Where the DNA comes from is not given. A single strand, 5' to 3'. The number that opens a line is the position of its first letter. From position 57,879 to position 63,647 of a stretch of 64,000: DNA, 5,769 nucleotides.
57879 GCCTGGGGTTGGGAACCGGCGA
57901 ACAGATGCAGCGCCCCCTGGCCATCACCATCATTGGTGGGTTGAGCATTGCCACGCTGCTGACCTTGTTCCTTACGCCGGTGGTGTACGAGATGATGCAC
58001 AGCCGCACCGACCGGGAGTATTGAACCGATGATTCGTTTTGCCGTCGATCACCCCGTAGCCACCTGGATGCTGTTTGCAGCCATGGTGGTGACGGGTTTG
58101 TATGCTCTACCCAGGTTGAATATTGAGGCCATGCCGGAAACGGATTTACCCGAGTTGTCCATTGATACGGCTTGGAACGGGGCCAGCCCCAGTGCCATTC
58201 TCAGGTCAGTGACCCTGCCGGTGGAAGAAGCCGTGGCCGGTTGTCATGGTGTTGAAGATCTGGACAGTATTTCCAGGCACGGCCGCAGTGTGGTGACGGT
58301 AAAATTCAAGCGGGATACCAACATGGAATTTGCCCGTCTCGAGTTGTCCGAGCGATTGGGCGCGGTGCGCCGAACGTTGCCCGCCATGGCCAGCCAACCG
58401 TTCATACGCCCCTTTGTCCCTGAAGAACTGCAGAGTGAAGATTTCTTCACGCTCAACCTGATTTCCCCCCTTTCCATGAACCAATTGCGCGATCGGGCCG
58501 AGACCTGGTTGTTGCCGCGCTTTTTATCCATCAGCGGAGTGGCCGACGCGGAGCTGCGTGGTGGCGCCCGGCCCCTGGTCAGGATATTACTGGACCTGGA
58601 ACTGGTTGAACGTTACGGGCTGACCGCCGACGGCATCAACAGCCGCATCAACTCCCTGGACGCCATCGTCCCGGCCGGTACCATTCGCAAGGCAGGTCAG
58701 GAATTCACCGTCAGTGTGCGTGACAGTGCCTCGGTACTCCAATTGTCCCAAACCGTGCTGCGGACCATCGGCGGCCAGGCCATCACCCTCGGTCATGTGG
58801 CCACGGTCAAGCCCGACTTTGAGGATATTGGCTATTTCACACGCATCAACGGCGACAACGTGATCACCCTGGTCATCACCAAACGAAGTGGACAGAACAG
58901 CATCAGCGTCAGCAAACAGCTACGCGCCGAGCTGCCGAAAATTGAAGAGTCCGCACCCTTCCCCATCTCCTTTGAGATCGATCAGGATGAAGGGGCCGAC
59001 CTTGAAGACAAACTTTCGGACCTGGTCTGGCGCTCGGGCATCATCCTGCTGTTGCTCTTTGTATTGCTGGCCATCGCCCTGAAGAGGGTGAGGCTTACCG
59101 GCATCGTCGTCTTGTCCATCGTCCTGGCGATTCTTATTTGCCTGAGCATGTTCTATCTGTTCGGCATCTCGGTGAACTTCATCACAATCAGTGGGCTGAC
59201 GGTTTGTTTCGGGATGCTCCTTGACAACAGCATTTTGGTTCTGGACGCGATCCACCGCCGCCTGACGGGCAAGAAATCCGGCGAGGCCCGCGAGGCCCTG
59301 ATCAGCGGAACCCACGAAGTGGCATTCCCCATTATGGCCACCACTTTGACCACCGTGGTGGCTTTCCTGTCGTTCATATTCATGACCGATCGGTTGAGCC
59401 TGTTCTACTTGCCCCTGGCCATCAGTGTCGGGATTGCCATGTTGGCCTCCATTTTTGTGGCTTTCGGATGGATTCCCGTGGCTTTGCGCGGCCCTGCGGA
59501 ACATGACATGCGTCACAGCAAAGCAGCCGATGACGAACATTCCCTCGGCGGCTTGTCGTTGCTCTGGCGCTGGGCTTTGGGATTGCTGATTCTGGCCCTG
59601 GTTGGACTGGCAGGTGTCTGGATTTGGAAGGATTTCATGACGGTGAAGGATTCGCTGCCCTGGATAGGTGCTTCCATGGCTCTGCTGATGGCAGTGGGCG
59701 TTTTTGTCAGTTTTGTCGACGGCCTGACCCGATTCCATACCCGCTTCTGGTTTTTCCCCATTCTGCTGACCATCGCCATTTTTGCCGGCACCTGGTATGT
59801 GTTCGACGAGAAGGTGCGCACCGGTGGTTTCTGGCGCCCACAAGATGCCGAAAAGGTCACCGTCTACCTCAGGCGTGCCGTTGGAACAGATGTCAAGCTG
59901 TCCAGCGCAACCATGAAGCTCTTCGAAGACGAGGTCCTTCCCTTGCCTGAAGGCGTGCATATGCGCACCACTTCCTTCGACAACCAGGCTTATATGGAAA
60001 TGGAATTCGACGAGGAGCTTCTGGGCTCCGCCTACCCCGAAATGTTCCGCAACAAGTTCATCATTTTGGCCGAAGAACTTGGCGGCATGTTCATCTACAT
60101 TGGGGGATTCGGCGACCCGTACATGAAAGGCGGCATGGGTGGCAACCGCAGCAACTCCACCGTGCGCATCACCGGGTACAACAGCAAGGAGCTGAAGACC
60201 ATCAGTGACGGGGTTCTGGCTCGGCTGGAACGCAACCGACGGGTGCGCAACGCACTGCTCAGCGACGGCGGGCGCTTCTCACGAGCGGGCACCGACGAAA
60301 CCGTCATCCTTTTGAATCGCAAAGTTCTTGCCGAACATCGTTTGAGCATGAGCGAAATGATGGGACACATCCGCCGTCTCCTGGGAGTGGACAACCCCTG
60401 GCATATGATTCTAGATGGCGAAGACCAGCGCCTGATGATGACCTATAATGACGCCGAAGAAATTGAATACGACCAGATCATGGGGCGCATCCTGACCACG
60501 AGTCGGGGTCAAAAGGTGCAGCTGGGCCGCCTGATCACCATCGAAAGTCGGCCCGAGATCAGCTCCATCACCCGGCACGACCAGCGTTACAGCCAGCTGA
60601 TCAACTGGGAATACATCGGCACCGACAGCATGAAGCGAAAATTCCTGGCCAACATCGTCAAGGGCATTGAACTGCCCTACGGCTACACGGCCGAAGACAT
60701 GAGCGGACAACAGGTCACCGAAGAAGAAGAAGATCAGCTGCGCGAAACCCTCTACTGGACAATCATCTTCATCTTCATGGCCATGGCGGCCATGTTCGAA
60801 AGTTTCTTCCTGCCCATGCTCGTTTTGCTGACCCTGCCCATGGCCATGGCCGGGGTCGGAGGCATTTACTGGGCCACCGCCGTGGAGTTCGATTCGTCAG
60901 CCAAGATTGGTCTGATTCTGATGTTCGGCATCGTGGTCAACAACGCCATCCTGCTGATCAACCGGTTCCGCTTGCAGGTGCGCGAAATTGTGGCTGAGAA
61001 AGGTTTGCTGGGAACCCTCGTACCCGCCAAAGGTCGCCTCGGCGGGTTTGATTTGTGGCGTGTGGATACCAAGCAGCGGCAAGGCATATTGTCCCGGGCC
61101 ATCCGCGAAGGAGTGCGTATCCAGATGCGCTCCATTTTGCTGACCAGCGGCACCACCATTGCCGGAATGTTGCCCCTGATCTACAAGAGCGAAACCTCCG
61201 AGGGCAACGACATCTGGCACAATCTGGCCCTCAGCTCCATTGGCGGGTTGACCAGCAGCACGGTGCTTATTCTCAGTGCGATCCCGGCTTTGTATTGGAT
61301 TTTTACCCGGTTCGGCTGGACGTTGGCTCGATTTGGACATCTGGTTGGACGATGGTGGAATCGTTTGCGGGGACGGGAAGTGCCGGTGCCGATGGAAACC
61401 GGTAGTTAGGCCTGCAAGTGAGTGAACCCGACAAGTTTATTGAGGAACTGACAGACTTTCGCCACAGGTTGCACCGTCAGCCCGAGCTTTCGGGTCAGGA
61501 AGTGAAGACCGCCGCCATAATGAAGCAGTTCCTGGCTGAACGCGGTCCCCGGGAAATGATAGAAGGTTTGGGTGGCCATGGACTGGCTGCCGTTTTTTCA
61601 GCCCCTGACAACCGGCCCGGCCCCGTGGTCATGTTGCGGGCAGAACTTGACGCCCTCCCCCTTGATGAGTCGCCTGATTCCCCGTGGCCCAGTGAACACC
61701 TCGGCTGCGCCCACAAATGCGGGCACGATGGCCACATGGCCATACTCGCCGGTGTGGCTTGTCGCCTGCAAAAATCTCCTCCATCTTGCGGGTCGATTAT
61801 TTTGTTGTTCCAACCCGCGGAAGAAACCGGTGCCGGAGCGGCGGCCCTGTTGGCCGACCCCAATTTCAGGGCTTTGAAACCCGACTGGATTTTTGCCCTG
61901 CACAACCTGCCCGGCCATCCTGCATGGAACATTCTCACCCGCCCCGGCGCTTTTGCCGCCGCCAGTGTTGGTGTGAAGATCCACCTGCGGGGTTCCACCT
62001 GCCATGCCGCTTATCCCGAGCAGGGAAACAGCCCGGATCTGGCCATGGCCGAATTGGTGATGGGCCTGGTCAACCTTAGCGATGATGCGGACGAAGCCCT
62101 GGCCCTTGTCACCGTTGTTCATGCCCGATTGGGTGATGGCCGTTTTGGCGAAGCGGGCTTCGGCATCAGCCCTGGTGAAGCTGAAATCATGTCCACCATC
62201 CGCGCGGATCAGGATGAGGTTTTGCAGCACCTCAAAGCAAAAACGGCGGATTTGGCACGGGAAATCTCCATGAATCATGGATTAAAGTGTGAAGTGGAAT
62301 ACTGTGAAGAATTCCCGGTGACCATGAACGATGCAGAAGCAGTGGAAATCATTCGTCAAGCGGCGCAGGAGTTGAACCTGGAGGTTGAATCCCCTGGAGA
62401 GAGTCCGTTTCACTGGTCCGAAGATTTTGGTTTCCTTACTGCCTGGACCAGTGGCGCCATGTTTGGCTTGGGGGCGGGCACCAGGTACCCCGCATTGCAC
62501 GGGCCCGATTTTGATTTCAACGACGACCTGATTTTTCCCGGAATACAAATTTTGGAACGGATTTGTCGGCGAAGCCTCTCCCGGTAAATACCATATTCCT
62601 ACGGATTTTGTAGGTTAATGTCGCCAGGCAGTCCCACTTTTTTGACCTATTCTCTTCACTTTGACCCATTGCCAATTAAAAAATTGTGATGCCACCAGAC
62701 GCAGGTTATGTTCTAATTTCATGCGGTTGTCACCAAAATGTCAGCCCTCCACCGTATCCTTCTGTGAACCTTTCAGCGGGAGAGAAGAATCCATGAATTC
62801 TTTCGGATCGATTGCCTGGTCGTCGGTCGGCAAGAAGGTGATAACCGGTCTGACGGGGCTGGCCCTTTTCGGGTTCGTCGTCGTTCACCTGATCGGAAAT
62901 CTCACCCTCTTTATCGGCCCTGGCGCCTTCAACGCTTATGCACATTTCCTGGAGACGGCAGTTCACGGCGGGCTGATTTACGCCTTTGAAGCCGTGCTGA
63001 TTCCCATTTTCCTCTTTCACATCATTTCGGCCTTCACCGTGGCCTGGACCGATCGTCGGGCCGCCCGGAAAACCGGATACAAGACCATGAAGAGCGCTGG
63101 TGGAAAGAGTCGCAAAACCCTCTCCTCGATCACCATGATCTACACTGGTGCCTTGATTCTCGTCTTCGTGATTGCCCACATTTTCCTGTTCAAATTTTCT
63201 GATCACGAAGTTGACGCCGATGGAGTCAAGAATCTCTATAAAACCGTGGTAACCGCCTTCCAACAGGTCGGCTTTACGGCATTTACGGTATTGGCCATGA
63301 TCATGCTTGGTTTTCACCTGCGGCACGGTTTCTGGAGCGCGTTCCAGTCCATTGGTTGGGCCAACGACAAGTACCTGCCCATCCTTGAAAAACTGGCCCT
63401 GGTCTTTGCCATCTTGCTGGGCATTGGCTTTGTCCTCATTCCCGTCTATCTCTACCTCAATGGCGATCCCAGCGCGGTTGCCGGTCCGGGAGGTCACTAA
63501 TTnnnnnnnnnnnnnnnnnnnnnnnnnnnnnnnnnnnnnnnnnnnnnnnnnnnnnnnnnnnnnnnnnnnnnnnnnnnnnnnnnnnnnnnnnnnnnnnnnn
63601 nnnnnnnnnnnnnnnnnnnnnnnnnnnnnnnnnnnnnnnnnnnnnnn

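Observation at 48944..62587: Beta-propeller / heteromeric RND operon lacking a TolC: candidate uncharacterised export system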

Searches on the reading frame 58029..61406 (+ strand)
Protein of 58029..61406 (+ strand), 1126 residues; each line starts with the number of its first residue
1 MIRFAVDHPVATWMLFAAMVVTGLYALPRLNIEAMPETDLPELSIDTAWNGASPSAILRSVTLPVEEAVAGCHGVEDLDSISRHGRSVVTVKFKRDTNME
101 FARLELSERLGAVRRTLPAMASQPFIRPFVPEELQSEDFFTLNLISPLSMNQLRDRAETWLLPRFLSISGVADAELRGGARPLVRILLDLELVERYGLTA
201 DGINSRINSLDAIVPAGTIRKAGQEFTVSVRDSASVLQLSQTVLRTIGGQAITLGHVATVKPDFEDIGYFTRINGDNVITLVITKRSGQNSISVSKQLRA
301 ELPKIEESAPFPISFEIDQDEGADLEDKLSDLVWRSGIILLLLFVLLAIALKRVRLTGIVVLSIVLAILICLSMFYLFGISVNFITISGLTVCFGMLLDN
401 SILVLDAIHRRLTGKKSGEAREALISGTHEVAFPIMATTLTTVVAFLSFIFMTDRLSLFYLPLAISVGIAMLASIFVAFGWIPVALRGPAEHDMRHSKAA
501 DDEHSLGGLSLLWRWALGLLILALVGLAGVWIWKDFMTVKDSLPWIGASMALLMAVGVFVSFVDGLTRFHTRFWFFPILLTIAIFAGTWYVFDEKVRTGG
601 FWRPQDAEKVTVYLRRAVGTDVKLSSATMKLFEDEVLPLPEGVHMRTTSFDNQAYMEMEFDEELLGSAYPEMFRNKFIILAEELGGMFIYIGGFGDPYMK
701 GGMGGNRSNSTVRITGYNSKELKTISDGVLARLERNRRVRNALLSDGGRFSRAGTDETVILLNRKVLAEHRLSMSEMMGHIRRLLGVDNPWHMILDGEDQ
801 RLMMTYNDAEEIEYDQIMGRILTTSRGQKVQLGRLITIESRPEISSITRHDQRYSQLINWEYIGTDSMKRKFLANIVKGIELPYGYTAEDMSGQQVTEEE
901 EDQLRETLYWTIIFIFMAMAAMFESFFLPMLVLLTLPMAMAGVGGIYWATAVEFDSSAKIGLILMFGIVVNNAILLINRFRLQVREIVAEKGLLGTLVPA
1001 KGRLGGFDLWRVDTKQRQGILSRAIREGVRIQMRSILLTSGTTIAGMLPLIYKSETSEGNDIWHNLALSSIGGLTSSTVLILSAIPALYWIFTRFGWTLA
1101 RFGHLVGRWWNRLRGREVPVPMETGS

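Call 5: search_protein_families(library=pfam, proteins=[window:58029-61406:+], max_evalue=0.01)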
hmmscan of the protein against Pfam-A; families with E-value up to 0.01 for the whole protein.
window:58029-61406:+ (1126 aa): 3 families
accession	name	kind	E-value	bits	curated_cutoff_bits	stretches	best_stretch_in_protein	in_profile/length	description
PF00873.25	ACR_tran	-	7.4e-136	454.8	28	3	1-485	1-485/1021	AcrB/AcrD/AcrF family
PF02355.23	SecD_SecF_C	-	4.3e-11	43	20.5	1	336-480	37-181/189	Protein export membrane protein SecD/SecF, C-terminal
PF03176.21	MMPL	-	0.0023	17.4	20.5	1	897-986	138-232/333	MMPL family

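Call 21: search_protein_families(library=ncbifam, proteins=[window:58029-61406:+], max_evalue=0.01)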
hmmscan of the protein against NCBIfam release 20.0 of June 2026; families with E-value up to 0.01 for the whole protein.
window:58029-61406:+ (1126 aa): 23 families
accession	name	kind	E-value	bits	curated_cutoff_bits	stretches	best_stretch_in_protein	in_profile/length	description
NF033617.1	RND_permease_2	subfamily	2.3e-116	390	1250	3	4-484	3-482/1009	multidrug efflux RND transporter permease subunit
NF000282.2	RND_permease_1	subfamily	3.7e-78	263.5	1250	3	3-483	2-489/1029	multidrug efflux RND transporter permease subunit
NF007798.0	PRK10503.1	equivalog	3.2e-70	236.9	1584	3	6-484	17-493/1040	MdtB/MuxB family multidrug efflux RND transporter permease subunit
TIGR00915.1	2A0602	subfamily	2.9e-66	224.1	940.35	3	1-483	1-490/1050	efflux RND transporter permease subunit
NF007905.0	PRK10614.1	equivalog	6.7e-66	222.7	1774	3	6-484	8-484/1025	multidrug efflux RND transporter permease subunit MdtC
TIGR00914.1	2A0601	subfamily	2.8e-65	220.7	701.45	2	2-486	6-503/1051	CusA/CzcA family heavy metal efflux RND transporter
NF007133.0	PRK09579.1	equivalog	6.3e-55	186.2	1763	2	7-483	9-482/1017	multidrug efflux RND transporter permease subunit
NF007131.0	PRK09577.1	equivalog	7.3e-51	172.9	1768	3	1-483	1-489/1045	multidrug efflux RND transporter permease subunit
NF007842.1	PRK10555.1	equivalog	5.1e-48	163.7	1854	3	1-483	1-490/1036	multidrug efflux RND transporter permease AcrD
NF000037.1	RND_perm_OqxB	exception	1.3e-39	135.8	2200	2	3-476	5-485/1050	multidrug efflux RND transporter permease subunit OqxB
NF011706.2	PRK15127.1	equivalog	9e-37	126.5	2150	3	1-483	1-490/1049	multidrug efflux RND transporter permease subunit AcrB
TIGR00916.1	2A0604s01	subfamily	2.7e-12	46.8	148.6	1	307-475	62-231/231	SecD/SecF family protein translocase subunit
TIGR00966.2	transloc_SecF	equivalog_domain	7.7e-12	45.3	160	1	223-478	39-272/279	protein translocase subunit SecF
NF009583.0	PRK13024.1-3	subfamily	4.8e-08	31.5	721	1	328-487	571-734/755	protein translocase subunit SecDF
TIGR00921.1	2A067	subfamily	1.1e-05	23.7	351.9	1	331-478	193-339/733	hydrophobe/amphiphile efflux-3 (HAE3) family transporter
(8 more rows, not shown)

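Call 46: search_solved_structures(query=window:58029-61406:+, max_evalue=1e-10)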
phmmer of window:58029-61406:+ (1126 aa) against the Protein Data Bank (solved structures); distinct sequences matched with E-value up to 1e-10: 80 (the best 60 are shown).
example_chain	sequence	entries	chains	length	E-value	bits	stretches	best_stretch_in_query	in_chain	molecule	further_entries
9lyq_B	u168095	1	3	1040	2.6e-63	217.6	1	5-485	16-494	Multidrug resistance protein MdtB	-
22xk_B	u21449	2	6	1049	1.5e-45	158.8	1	1-483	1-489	MexBYB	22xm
6ows_A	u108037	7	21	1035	3e-45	157.8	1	2-483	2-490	Efflux pump membrane transporter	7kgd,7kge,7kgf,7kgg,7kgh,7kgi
7b8p_A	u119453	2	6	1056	3.2e-45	157.7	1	2-483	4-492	Efflux pump membrane transporter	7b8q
8yr0_A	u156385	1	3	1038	4.5e-45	157.2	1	3-483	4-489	Cation/multidrug efflux pump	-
9e9f_B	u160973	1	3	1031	6.1e-45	156.8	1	1-484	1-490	Efflux pump membrane transporter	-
8z1u_A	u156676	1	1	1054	6.4e-45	156.7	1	1-484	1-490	Efflux pump membrane transporter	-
7wlv_A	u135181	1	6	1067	1e-43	152.7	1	3-481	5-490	Efflux pump membrane transporter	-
7cz9_A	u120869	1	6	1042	1.3e-42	149.1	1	3-476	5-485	Efflux pump membrane transporter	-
8gjj_B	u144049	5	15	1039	1.7e-42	148.7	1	3-480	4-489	Efflux pump membrane transporter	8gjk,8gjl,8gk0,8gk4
8zxs_A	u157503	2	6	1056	1.9e-42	148.6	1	3-476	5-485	Efflux pump membrane transporter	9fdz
8f3e_A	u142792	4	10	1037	2.5e-42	148.2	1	1-483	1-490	Efflux pump membrane transporter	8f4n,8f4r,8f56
5t0o_A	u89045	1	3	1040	1.1e-41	146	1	3-481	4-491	CmeB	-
9j3d_J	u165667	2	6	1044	1.7e-41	145.4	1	4-484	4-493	Efflux pump membrane transporter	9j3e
5lq3_A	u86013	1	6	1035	1.7e-41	145.4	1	3-481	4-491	CmeB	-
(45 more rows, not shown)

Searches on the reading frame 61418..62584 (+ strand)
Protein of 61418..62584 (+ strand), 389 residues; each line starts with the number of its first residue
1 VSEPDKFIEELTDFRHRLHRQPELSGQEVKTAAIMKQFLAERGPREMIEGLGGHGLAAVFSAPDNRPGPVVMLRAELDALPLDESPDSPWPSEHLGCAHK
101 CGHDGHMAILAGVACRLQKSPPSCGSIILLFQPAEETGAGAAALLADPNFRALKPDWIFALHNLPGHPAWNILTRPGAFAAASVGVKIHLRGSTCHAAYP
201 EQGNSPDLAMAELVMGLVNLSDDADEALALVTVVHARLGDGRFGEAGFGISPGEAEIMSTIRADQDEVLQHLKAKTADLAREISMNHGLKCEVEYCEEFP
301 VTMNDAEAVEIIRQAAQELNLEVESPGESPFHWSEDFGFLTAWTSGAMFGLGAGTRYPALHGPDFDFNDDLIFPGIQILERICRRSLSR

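Call 5: search_protein_families(library=pfam, proteins=[window:61418-62584:+], max_evalue=0.01)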
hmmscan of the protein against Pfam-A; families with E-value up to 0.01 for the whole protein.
window:61418-62584:+ (389 aa): 2 families
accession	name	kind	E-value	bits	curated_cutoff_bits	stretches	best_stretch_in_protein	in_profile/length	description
PF01546.33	Peptidase_M20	-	1.8e-32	113.4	24.6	1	72-384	1-205/206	Peptidase family M20/M25/M40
PF07687.19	M20_dimer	-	1.7e-05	25.2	21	1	183-283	6-102/107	Peptidase dimerisation domain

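Call 21: search_protein_families(library=ncbifam, proteins=[window:61418-62584:+], max_evalue=0.01)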
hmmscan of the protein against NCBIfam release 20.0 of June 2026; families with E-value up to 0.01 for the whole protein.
window:61418-62584:+ (389 aa): 14 families
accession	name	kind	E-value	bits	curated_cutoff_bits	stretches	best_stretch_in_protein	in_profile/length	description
TIGR01891.1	amidohydrolases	subfamily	2.8e-60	204.4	153.75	1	11-372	1-363/366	amidohydrolase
NF038260.1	ectoine_DoeB_2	equivalog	6.1e-57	193.2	550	1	6-382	3-375/378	N(2)-acetyl-L-2,4-diaminobutanoate deacetylase DoeB2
NF040868.1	carboxypep_CpsA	equivalog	1.9e-48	165.2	500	1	5-353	9-352/391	carboxypeptidase CpsA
NF006769.0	PRK09290.1-3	subfamily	4.4e-06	25.6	452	1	239-321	269-351/417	allantoate amidohydrolase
TIGR01246.1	dapE_proteo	equivalog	2.5e-05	23.5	361.8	1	183-320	177-309/370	succinyl-diaminopimelate desuccinylase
NF009529.0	PRK12893.1-2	equivalog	3.2e-05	22.9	508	1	237-317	261-342/411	Zn-dependent hydrolase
NF006771.0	PRK09290.1-5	subfamily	6.8e-05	21.5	399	1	209-324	243-352/413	allantoate amidohydrolase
NF009557.0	PRK13009.1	equivalog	8.3e-05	21.9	284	1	183-318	181-311/377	succinyl-diaminopimelate desuccinylase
NF058540.1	Ncarbamyl_ErtE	equivalog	0.00022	19.9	520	1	187-323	221-356/418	N-carbamyl-l-glutamate amidohydrolase ErtE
NF009555.0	PRK13004.1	equivalog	0.00039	19.4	321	1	186-227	186-229/399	YgeY family selenium metabolism-linked hydrolase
NF009527.0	PRK12891.1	subfamily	0.0006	18.9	461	1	245-321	284-360/426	Zn-dependent hydrolase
TIGR03526.1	selenium_YgeY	hypoth_equivalog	0.0029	16.5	321.5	1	184-226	182-224/395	YgeY family selenium metabolism-linked hydrolase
NF006768.0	PRK09290.1-1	equivalog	0.0037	16.2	532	1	249-323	275-349/411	allantoate deiminase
TIGR01879.1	hydantase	subfamily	0.0048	15.9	204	1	245-322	265-342/401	hydantoinase/carbamoylase family amidase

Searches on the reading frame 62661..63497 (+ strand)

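Call 5: search_protein_families(library=pfam, proteins=[window:62661-63497:+], max_evalue=0.01)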
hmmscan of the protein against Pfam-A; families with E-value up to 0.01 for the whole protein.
window:62661-63497:+ (279 aa): 1 family
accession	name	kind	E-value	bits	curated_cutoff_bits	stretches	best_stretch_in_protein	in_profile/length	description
PF01127.27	Sdh_cyt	-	5.9e-06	26.8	25.8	1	152-235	19-99/122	Succinate dehydrogenase/Fumarate reductase transmembrane subunit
